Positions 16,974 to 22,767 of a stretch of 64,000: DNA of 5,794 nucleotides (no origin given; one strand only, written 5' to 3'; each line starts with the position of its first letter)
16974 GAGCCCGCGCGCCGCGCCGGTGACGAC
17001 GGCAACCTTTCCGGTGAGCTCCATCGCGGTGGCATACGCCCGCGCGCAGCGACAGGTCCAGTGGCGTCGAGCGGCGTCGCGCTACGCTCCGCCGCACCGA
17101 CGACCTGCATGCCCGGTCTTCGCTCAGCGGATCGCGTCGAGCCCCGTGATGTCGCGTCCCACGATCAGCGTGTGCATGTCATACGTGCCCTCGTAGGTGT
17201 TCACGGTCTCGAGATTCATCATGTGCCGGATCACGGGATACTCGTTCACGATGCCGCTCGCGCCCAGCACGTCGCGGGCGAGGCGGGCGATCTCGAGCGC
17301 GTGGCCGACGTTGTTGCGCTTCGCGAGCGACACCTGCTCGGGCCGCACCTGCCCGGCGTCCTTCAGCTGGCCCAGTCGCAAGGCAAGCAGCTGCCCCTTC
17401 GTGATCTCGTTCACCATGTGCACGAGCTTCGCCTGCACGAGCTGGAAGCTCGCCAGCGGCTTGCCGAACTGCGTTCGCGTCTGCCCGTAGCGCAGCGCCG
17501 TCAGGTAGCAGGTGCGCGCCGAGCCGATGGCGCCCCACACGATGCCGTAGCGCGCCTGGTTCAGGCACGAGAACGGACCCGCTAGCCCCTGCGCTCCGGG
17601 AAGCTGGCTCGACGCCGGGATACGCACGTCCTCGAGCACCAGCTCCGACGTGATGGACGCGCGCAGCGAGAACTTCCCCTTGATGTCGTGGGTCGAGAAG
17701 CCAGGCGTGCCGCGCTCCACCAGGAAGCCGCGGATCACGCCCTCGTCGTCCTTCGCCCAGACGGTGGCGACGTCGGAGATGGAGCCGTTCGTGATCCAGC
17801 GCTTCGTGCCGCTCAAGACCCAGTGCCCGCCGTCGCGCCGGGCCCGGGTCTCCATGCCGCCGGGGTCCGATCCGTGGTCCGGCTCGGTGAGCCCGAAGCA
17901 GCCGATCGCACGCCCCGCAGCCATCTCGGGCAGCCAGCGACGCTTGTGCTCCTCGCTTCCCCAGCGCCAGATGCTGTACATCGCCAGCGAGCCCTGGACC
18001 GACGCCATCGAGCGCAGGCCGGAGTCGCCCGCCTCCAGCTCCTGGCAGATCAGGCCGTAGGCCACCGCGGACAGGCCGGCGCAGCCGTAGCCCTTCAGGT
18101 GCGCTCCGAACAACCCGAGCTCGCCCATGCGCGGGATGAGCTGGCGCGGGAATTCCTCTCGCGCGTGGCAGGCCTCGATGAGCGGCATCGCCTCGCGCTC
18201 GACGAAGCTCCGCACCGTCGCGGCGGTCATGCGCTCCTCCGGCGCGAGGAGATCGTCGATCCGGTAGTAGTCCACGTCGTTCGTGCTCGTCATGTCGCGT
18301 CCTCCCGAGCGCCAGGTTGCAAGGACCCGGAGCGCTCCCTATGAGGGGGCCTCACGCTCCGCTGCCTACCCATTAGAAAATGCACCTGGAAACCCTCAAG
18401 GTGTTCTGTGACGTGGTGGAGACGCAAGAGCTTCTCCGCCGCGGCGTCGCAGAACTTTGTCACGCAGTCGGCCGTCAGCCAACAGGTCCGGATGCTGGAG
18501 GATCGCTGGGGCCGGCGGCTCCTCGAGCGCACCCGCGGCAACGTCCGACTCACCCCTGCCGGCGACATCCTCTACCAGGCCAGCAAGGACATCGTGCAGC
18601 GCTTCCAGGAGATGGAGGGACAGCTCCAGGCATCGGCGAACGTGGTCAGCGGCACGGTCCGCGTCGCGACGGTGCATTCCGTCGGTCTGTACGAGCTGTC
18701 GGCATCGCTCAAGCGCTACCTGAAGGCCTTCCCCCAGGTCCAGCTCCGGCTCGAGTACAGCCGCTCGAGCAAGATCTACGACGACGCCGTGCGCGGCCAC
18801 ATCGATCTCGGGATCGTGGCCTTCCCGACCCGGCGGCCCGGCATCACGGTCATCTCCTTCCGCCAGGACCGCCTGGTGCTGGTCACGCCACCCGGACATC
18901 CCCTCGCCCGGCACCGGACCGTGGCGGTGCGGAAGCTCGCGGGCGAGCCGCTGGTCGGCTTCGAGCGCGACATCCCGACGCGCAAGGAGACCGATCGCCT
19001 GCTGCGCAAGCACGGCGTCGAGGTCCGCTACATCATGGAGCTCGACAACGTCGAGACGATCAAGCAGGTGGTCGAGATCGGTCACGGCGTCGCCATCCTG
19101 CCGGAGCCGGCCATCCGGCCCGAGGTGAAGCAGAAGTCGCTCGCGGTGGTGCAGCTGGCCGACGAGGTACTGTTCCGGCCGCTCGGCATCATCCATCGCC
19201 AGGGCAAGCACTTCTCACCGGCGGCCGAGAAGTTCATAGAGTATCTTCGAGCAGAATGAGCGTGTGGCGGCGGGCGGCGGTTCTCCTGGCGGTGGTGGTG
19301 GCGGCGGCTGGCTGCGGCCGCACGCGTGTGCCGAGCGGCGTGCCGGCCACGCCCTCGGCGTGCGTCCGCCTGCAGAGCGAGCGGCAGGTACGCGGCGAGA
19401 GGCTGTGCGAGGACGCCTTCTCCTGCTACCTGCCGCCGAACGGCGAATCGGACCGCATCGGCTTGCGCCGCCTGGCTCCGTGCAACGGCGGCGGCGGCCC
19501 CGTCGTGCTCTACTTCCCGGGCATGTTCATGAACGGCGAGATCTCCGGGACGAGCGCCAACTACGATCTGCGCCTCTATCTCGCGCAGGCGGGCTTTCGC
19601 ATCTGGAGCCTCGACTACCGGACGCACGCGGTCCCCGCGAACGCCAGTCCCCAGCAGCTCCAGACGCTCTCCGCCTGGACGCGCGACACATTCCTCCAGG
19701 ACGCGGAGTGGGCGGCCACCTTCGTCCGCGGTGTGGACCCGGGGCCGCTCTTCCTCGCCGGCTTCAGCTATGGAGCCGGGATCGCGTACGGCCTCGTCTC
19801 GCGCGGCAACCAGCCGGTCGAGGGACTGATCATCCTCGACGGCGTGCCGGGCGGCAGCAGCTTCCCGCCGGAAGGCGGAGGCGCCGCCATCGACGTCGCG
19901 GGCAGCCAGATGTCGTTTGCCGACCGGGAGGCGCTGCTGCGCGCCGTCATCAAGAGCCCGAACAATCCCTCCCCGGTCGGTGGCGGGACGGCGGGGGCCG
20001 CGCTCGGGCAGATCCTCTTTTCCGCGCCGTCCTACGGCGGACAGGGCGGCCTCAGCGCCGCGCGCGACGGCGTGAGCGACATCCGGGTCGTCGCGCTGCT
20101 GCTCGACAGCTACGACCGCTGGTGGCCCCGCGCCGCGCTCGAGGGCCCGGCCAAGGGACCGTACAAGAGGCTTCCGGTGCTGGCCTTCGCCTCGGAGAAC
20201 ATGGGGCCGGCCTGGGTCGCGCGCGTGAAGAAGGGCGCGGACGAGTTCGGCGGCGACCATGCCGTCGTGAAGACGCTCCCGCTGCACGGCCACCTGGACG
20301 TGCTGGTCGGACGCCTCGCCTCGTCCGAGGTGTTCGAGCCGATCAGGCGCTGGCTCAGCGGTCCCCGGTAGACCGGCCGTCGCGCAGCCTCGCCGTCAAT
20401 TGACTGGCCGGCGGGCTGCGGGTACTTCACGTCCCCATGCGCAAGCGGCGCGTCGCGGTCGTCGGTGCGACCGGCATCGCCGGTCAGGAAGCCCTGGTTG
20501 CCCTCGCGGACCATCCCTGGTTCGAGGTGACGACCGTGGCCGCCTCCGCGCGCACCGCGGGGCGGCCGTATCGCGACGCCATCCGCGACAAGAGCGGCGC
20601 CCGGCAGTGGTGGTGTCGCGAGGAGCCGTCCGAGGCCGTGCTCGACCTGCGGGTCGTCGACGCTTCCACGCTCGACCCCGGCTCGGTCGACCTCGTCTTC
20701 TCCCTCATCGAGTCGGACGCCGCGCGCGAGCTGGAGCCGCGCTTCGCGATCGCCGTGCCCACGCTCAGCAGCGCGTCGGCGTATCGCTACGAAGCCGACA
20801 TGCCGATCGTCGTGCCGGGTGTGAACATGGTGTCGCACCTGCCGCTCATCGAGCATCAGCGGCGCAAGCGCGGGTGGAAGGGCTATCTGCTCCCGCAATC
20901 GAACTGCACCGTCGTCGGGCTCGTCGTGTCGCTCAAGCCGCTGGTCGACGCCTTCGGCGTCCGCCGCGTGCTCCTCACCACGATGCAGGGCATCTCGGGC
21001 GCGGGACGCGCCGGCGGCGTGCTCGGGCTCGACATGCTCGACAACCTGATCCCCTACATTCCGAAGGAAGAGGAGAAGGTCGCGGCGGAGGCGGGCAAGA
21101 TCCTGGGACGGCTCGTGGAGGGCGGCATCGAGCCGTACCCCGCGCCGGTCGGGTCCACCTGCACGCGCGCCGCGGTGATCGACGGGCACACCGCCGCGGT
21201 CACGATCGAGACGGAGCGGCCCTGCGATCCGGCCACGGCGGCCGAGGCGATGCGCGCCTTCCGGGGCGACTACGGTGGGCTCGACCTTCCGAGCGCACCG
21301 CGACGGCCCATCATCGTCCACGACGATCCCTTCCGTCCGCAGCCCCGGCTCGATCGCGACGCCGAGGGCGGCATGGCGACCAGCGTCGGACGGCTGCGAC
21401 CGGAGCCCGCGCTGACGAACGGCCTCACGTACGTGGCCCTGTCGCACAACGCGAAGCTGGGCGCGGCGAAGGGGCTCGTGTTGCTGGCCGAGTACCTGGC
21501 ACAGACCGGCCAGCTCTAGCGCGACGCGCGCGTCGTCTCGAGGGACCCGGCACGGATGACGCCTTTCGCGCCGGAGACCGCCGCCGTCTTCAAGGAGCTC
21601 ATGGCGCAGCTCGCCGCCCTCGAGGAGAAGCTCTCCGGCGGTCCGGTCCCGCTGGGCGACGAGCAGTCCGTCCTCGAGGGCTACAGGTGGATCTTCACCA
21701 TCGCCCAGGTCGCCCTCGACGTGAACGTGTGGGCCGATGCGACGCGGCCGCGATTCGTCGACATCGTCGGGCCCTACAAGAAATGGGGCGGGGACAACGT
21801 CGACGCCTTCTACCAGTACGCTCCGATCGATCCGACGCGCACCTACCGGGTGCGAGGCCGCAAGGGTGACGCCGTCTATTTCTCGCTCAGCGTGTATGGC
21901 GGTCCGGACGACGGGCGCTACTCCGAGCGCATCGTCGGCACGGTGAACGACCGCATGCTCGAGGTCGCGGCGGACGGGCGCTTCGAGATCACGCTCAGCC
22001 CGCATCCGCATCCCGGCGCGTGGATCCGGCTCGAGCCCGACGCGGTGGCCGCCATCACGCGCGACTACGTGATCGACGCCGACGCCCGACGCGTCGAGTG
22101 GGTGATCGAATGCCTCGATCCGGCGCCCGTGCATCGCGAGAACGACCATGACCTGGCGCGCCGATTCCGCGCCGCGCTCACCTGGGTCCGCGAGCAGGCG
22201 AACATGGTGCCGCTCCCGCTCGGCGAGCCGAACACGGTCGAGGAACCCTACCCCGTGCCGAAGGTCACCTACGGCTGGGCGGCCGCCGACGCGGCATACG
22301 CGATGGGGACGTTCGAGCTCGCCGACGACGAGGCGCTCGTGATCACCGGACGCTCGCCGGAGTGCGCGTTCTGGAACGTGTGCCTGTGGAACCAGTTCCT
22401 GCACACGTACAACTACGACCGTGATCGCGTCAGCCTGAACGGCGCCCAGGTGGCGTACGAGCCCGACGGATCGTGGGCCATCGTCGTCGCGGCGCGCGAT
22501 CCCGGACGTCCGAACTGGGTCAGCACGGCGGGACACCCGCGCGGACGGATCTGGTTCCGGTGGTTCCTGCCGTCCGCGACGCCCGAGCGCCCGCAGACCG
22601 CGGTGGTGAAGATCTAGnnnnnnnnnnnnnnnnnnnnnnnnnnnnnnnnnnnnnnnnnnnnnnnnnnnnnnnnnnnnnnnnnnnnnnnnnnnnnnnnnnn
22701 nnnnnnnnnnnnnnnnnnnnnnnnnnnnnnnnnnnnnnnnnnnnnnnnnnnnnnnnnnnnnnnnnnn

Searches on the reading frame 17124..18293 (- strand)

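Call 92: search_protein_families(library=pfam, proteins=[window:17124-18293:-], max_evalue=0.00001)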
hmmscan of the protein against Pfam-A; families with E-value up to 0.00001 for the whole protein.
window:17124-18293:- (389 aa): 4 families
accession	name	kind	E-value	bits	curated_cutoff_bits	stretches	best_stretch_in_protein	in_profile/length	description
PF02771.21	Acyl-CoA_dh_N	-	1.4e-32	112.8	22.9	1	18-127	2-112/113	Acyl-CoA dehydrogenase, N-terminal domain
PF00441.29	Acyl-CoA_dh_1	-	9.9e-31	107.3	22.4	1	235-382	2-149/150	Acyl-CoA dehydrogenase, C-terminal domain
PF02770.24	Acyl-CoA_dh_M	-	2.8e-26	92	33.3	1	132-223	1-97/97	Acyl-CoA dehydrogenase, middle domain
PF08028.16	Acyl-CoA_dh_2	-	1e-06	29.5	22.7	1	251-369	3-131/134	Acyl-CoA dehydrogenase, C-terminal domain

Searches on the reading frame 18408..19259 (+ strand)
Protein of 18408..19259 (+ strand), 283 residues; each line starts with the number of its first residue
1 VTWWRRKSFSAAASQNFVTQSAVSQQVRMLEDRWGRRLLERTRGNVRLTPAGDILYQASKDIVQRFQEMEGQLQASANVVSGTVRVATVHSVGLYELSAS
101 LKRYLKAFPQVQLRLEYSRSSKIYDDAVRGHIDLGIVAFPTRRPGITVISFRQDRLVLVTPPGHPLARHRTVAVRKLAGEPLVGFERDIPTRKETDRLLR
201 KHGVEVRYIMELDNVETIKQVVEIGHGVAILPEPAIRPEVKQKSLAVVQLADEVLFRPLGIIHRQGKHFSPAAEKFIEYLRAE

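Call 92: search_protein_families(library=pfam, proteins=[window:18408-19259:+], max_evalue=0.00001)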
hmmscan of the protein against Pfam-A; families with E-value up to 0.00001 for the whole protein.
window:18408-19259:+ (283 aa): 2 families
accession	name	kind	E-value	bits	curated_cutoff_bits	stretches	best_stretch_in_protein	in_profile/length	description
PF03466.25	LysR_substrate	-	5.8e-52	176.5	28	1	79-282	3-206/209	LysR substrate binding domain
PF00126.33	HTH_1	-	9.7e-17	61.1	26.6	1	5-52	12-59/60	Bacterial regulatory helix-turn-helix protein, lysR family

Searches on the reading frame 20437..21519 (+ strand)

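Call 92: search_protein_families(library=pfam, proteins=[window:20437-21519:+], max_evalue=0.00001)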
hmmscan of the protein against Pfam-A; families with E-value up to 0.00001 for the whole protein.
window:20437-21519:+ (360 aa): 2 families
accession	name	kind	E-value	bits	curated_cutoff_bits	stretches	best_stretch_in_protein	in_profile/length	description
PF02774.23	Semialdhyde_dhC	-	7.6e-31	108.1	26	1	166-338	1-181/184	Semialdehyde dehydrogenase, dimerisation domain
PF01118.30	Semialdhyde_dh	-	1.2e-18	68.2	26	1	5-130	1-114/121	Semialdehyde dehydrogenase, NAD binding domain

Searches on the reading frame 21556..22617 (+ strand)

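Call 20: search_protein_families(library=ncbifam, proteins=[window:21556-22617:+], max_evalue=1e-10)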
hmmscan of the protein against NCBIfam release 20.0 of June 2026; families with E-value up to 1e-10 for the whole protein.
window:21556-22617:+ (353 aa): 0 families

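Call 92: search_protein_families(library=pfam, proteins=[window:21556-22617:+], max_evalue=0.00001)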
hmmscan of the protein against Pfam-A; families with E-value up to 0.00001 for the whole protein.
window:21556-22617:+ (353 aa): 1 family
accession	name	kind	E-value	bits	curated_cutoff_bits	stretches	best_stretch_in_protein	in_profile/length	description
PF06742.16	DUF1214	-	1.9e-12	48.1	25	1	267-340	30-111/112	Protein of unknown function (DUF1214)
